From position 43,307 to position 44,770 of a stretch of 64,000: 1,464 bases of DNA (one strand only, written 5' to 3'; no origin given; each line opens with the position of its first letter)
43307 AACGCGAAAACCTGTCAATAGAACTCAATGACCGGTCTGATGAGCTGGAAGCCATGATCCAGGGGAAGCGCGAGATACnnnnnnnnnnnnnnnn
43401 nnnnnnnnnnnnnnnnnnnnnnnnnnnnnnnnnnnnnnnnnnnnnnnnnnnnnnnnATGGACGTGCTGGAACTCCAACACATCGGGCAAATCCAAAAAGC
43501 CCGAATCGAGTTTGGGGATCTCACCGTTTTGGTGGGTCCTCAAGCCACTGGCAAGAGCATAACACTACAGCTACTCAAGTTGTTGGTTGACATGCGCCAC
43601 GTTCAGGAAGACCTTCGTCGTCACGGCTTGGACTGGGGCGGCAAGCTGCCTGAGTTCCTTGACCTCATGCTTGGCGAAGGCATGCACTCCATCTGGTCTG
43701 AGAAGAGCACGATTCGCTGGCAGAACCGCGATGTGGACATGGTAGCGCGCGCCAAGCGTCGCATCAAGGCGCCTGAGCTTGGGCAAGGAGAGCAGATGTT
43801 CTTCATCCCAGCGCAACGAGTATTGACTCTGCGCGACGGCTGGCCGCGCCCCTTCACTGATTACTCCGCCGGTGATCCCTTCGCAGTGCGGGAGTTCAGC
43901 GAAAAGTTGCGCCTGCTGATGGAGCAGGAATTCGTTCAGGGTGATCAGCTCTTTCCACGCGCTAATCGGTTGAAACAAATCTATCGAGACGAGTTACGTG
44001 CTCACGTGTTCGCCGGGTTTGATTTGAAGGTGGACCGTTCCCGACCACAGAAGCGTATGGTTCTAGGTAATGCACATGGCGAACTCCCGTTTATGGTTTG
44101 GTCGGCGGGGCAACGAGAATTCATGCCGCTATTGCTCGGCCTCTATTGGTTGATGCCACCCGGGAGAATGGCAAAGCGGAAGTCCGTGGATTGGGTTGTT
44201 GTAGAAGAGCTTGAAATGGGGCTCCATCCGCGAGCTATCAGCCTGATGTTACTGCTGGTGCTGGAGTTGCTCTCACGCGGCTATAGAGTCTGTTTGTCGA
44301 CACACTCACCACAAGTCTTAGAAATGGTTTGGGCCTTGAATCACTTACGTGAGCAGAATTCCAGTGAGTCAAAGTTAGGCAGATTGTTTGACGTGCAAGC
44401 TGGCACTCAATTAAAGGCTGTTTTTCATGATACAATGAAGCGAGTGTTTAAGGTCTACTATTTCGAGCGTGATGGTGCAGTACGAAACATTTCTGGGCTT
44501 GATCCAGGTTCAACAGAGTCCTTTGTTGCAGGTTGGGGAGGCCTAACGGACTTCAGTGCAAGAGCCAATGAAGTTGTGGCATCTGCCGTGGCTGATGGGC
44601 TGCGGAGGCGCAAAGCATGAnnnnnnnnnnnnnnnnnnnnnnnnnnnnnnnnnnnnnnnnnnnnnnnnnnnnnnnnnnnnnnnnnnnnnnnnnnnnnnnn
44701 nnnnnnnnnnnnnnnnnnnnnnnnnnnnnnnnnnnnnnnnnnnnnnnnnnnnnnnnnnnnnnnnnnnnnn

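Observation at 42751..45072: Three-gene coupled operon (coiled-coil protein, AAA_21-type ABC ATPase, 151-aa protein): candidate uncharacterised abortive-infection/defence module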

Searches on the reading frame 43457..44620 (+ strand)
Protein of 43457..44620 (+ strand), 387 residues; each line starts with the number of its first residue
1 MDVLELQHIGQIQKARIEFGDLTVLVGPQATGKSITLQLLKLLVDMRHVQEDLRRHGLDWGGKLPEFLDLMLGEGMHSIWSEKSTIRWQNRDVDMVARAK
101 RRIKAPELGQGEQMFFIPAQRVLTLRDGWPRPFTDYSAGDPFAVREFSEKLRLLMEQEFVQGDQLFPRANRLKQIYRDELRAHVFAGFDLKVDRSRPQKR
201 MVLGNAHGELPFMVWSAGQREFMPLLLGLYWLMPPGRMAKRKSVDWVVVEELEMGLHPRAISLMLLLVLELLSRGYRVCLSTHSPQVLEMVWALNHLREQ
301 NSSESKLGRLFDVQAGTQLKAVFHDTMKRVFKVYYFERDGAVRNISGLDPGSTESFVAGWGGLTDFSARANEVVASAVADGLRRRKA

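Call 4: search_protein_families(library=pfam, proteins=[window:43457-44620:+], max_evalue=1)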
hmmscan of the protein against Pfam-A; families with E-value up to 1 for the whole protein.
window:43457-44620:+ (387 aa): 3 families
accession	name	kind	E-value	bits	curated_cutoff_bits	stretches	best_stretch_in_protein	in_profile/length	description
PF13304.12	AAA_21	-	5.2e-16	60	27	1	22-289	1-304/304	AAA domain, putative AbiEii toxin, Type IV TA system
PF13175.12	AAA_15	-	4.3e-10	40.2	32.1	2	216-287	302-373/374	AAA ATPase domain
PF13476.12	AAA_23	-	0.0076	17.3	27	1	4-42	2-41/201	AAA domain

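Call 5: search_protein_families(library=padloc, proteins=[window:43457-44620:+], max_evalue=1)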
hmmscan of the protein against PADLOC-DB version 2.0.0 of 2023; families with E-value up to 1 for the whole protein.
window:43457-44620:+ (387 aa): 71 families (the best 25 are shown)
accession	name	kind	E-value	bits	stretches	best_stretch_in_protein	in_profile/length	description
PDLC04710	PDC-M56A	-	3.5e-150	498.3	1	1-379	1-379/382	-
PDLC02980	AriA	-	1.3e-15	56.2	2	208-288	231-303/304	-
PDLC03878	NsnB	-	4.4e-13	47.7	1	4-299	5-291/345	-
PDLC04178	HEC-01A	-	5.2e-13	46.8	2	241-290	285-333/399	-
PDLC02979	AriA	-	8.6e-13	46.8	2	215-287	300-372/373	-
PDLC04389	PDC-M07A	-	2e-12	44.9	2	240-314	322-403/443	-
PDLC04183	HEC-01A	-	4.4e-11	40.5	2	5-54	9-56/402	-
PDLC04393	PDC-M07A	-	7.9e-11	39.6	2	246-315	310-386/435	-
PDLC04175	HEC-01A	-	8.3e-11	39.5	2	244-291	269-315/363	-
PDLC04179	HEC-01A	-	7.3e-10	36.5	2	4-49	5-50/459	-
PDLC02358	Old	-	1.3e-09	35.5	2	242-296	283-337/578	Old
PDLC04033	PD-T4-4_A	-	3.1e-09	34.5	2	242-308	324-390/460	-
PDLC04391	PDC-M07A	-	3.2e-09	34.3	2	240-319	300-386/412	-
PDLC04392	PDC-M07A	-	1.7e-08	32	2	246-315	308-384/432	-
PDLC04214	HEC-02A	-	1.8e-08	32.1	2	240-291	236-285/338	-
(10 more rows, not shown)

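Call 7: search_protein_families(library=ncbifam, proteins=[window:43457-44620:+], max_evalue=1)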
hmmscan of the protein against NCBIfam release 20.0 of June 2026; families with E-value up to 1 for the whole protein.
window:43457-44620:+ (387 aa): 5 families
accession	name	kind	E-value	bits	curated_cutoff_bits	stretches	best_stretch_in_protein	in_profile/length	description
NF047739.1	antiphage_MADS3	equivalog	9.4e-10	38.2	420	2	245-291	338-382/427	methylation-associated defense system AAA family ATPase MAD3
NF041760.1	PtuA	equivalog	2.4e-07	30.1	500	1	169-293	299-425/524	retron Ec78 anti-phage system effector ATPase PtuA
TIGR00634.1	recN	equivalog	0.00084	18.4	407.85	1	4-54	5-56/563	DNA repair protein RecN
NF038234.1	retron_eff_Eco8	equivalog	0.0073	15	250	1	246-296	275-333/679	retron Eco8 family effector endonuclease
NF010060.0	PRK13537.1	equivalog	0.078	11.8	521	0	244-284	165-205/314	nodulation factor ABC transporter ATP-binding protein NodI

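Call 8: search_protein_families(library=phrogs, proteins=[window:43457-44620:+], max_evalue=1)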
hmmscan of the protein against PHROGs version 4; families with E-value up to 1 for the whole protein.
window:43457-44620:+ (387 aa): 8 families
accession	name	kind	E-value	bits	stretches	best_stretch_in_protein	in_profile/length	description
phrog_14430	-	unknown function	2.7e-09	37.7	2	246-307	340-398/444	-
phrog_4747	-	unknown function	2.4e-08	34.5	2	12-51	14-54/610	-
phrog_3940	-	unknown function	1.6e-05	24.9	1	247-291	257-302/537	-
phrog_8323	-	unknown function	1.8e-05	24.5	1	184-291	254-368/623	-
phrog_13167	-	unknown function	0.014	15.3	1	240-295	334-389/477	-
phrog_7507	-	unknown function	0.018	15.4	0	192-293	363-455/483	-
phrog_9802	-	unknown function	0.13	12.2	1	185-290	225-330/438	-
phrog_21420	-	unknown function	0.58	9.5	0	16-46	18-48/654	-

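Call 52: search_solved_structures(query=window:43457-44620:+, max_evalue=0.01)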
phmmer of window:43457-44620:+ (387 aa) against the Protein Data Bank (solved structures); distinct sequences matched with E-value up to 0.01: 0.

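Call 60: search_solved_structures(query=A5, max_evalue=0.01)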
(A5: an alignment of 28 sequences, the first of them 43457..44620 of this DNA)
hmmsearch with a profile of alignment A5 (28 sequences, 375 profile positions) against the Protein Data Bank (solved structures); distinct sequences matched with E-value up to 0.01: 11.
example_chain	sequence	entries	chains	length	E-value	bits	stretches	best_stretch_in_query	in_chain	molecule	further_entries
6p74_A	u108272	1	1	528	2.1e-08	36.9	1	238-301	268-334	Putative ATP-dependent endonuclease of the OLD family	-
8ee4_A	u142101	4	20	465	8.3e-05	25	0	172-305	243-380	PtuA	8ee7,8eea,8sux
22bu_B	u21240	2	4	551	0.00019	23.8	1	211-299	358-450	AAA family ATPase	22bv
9n69_A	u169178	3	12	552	0.00043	22.6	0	242-298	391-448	AAA family ATPase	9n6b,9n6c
8wy4_A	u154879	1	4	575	0.0019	20.5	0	232-311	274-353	Endonuclease GajA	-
8jq9_B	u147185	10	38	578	0.0019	20.5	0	232-311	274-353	Endonuclease GajA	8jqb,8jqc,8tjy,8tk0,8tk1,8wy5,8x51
8sm3_A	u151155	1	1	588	0.0021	20.4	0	232-311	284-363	Endonuclease GajA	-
8j4t_A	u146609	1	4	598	0.0022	20.3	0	232-311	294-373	Endonuclease GajA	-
9vh1_D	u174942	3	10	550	0.0033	19.7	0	211-328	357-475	Retron Ec78 probable ATPase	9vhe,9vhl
8u7i_A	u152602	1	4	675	0.0034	19.7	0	232-311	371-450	Endonuclease GajA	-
9e8z_C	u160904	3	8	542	0.0058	18.9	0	199-298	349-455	Retron Ec83 probable ATPase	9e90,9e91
